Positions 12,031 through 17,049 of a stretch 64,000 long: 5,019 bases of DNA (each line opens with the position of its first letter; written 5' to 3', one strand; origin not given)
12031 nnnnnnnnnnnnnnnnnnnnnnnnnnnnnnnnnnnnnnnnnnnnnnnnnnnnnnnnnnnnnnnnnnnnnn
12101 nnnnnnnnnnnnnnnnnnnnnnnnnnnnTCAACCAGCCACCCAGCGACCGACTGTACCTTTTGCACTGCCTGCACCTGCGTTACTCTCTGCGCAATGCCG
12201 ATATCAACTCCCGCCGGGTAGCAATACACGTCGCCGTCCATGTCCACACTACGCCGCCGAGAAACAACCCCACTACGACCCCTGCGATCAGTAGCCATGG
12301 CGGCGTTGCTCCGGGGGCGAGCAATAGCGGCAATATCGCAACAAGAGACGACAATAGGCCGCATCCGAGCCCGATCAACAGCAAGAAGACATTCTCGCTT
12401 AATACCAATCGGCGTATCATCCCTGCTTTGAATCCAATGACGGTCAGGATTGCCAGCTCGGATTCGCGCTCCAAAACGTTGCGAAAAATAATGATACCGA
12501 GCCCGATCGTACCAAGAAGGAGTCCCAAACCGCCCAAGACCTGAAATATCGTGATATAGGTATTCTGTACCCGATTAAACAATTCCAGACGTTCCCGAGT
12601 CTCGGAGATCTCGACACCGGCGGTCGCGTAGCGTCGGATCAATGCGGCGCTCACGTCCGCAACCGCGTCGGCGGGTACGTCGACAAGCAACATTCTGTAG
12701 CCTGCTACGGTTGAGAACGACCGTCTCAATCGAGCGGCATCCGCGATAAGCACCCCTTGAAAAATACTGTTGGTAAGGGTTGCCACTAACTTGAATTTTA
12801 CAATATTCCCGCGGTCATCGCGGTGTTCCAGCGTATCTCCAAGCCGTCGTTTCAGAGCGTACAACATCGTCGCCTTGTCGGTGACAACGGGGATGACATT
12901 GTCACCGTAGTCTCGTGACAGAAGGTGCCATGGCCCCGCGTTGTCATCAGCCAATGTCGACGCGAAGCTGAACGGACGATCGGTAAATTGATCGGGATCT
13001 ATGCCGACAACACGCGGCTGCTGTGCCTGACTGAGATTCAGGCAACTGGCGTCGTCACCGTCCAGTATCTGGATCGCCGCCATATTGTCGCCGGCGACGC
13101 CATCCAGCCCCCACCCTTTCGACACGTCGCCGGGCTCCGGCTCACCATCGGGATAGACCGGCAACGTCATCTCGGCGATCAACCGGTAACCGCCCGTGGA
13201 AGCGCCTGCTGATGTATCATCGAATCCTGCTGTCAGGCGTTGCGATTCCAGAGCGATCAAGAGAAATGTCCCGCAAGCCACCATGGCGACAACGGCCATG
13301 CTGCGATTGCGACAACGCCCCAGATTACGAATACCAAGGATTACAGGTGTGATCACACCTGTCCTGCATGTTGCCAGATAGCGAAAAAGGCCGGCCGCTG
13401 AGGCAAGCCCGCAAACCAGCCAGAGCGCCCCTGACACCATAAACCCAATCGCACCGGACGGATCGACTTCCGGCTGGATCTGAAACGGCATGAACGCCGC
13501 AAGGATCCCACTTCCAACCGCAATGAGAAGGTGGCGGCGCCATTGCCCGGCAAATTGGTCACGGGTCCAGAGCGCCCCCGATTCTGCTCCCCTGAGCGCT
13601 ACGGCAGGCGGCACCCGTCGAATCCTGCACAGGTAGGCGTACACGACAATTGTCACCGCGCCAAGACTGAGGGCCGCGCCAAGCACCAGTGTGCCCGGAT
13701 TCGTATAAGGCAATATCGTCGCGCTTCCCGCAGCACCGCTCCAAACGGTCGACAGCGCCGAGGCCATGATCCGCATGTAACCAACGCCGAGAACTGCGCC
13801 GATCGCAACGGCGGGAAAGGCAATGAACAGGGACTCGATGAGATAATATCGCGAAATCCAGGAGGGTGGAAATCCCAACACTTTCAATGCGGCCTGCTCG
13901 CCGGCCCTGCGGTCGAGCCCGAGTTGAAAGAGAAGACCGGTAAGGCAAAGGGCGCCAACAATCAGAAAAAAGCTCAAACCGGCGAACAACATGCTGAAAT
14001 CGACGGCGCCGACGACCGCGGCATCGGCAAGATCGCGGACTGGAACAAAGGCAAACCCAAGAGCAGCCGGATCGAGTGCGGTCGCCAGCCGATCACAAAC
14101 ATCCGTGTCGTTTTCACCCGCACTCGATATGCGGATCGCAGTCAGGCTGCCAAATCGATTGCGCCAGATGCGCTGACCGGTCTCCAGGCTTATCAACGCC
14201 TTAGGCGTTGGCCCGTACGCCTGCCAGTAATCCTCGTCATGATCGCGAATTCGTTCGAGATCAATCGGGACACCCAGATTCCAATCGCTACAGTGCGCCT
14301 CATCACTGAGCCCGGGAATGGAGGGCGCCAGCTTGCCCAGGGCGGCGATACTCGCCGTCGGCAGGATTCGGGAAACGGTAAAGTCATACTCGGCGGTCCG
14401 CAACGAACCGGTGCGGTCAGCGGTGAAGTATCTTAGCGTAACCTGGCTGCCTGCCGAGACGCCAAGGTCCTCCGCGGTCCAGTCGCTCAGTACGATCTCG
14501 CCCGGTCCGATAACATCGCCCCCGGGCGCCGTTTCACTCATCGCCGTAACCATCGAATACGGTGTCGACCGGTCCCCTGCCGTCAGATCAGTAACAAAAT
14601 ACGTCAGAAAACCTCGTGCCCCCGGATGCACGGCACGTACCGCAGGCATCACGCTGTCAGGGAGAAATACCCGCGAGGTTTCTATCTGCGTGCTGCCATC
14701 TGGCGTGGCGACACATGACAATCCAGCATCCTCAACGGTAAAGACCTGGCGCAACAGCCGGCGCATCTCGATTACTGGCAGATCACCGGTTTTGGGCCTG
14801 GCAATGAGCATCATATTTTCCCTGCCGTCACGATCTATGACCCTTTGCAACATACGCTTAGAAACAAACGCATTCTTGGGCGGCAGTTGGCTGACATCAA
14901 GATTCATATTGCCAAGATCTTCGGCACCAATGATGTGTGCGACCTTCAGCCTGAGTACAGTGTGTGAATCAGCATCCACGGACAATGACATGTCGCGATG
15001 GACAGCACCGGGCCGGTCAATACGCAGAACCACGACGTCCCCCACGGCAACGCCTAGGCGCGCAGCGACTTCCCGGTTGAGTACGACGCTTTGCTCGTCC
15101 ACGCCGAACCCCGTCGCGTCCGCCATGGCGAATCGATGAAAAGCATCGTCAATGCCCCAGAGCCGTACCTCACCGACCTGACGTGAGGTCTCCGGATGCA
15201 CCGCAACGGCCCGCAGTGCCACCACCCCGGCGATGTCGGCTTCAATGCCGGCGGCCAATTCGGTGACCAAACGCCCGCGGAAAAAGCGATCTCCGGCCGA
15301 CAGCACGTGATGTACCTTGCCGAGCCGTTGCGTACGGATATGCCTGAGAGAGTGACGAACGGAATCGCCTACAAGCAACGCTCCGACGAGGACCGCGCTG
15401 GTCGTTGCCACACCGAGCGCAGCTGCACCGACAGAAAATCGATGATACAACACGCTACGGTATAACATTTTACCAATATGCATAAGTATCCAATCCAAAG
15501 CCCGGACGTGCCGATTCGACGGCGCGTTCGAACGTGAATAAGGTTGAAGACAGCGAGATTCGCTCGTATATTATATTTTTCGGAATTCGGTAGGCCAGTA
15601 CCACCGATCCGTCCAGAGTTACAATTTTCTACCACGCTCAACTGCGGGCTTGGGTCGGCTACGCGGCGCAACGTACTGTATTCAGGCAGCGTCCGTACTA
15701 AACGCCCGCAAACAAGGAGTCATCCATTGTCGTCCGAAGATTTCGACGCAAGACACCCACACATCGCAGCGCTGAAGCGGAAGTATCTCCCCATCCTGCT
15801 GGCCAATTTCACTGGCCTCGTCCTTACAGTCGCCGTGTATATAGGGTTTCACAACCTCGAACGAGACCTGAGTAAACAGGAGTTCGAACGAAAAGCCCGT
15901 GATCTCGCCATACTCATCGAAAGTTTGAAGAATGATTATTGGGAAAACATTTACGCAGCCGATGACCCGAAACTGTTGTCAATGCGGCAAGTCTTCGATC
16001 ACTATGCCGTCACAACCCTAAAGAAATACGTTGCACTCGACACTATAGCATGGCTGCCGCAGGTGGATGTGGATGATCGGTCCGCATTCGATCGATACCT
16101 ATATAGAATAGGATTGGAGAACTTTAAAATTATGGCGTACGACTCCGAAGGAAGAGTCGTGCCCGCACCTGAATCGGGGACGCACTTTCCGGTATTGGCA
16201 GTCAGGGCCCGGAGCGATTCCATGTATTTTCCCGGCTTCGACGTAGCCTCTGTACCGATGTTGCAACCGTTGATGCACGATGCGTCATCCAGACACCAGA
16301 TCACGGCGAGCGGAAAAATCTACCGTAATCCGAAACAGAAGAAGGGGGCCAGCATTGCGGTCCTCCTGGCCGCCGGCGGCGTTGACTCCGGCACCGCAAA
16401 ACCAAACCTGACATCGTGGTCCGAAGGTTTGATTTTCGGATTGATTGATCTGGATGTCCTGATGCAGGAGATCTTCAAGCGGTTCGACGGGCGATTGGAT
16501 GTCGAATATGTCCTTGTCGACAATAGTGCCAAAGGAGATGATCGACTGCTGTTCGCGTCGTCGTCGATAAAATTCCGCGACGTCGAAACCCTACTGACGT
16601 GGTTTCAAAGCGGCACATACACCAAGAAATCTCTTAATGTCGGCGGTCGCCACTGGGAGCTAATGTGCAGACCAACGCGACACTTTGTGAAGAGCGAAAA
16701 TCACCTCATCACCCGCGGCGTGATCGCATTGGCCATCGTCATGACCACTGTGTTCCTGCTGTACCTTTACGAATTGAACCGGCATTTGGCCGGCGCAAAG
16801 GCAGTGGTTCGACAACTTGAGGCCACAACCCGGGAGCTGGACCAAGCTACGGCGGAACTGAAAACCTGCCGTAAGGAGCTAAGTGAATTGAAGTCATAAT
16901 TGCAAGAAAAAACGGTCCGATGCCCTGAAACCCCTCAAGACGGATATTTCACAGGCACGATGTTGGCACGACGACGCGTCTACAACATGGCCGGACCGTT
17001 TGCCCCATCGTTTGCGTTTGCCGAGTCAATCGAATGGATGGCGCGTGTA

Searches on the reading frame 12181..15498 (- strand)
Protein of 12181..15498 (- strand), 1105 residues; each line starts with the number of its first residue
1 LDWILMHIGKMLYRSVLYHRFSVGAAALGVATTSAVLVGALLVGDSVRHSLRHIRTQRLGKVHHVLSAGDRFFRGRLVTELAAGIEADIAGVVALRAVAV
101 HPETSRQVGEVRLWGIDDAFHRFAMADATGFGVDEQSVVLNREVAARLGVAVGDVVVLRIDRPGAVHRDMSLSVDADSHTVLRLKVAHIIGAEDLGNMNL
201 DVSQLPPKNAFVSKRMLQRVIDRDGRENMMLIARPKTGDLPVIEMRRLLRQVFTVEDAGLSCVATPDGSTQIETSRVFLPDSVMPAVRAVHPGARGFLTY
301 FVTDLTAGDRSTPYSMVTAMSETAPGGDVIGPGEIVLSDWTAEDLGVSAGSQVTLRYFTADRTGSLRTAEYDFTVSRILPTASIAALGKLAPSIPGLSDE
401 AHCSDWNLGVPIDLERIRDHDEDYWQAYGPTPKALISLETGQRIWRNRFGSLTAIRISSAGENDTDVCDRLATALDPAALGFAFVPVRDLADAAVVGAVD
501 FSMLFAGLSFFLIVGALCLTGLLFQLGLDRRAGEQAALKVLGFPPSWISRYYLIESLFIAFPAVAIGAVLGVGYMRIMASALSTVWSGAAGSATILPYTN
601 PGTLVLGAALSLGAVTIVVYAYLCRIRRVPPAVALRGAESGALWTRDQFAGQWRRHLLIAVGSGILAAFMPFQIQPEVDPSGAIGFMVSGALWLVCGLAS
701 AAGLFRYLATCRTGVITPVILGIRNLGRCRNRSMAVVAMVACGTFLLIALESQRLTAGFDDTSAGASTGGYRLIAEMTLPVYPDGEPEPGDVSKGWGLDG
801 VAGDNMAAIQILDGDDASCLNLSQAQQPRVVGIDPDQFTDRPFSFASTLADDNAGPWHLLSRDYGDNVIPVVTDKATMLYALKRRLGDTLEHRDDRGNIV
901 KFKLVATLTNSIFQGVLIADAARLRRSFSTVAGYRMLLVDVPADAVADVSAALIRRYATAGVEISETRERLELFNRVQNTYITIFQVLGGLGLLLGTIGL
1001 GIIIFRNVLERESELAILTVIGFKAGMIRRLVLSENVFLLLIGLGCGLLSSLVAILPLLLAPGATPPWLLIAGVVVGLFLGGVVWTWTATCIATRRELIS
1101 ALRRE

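Call 62: search_protein_families(library=pfam, proteins=[window:12181-15498:-], max_evalue=0.0001)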
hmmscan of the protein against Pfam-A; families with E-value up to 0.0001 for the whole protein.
window:12181-15498:- (1105 aa): 2 families
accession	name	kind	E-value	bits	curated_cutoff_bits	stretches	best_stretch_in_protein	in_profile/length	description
PF02687.27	FtsX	-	1.5e-17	64.2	25.5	2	508-631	3-120/120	FtsX-like permease C-terminal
PF12704.14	MacB_PCD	-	5.2e-05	24.1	27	0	26-182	4-146/207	MacB-like periplasmic core domain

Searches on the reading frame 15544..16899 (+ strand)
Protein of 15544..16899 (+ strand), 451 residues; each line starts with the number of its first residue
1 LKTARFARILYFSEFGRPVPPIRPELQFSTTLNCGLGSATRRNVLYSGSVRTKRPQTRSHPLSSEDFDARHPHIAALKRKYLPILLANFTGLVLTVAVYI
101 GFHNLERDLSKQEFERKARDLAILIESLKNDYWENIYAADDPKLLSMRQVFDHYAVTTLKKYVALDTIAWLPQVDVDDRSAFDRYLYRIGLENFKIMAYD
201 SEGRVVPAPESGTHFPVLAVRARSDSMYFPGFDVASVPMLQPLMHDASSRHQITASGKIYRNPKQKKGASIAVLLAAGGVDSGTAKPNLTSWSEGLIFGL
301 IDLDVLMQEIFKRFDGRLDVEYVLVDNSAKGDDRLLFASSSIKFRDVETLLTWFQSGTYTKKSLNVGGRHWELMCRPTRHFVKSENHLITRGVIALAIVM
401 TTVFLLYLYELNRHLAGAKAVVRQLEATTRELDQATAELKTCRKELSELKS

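Call 62: search_protein_families(library=pfam, proteins=[window:15544-16899:+], max_evalue=0.0001)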
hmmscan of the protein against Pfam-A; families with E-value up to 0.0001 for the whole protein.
window:15544-16899:+ (451 aa): 1 family
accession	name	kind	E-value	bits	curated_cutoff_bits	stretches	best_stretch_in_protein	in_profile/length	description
PF03924.19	CHASE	-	3.9e-12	46.8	25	1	148-337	5-189/189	CHASE domain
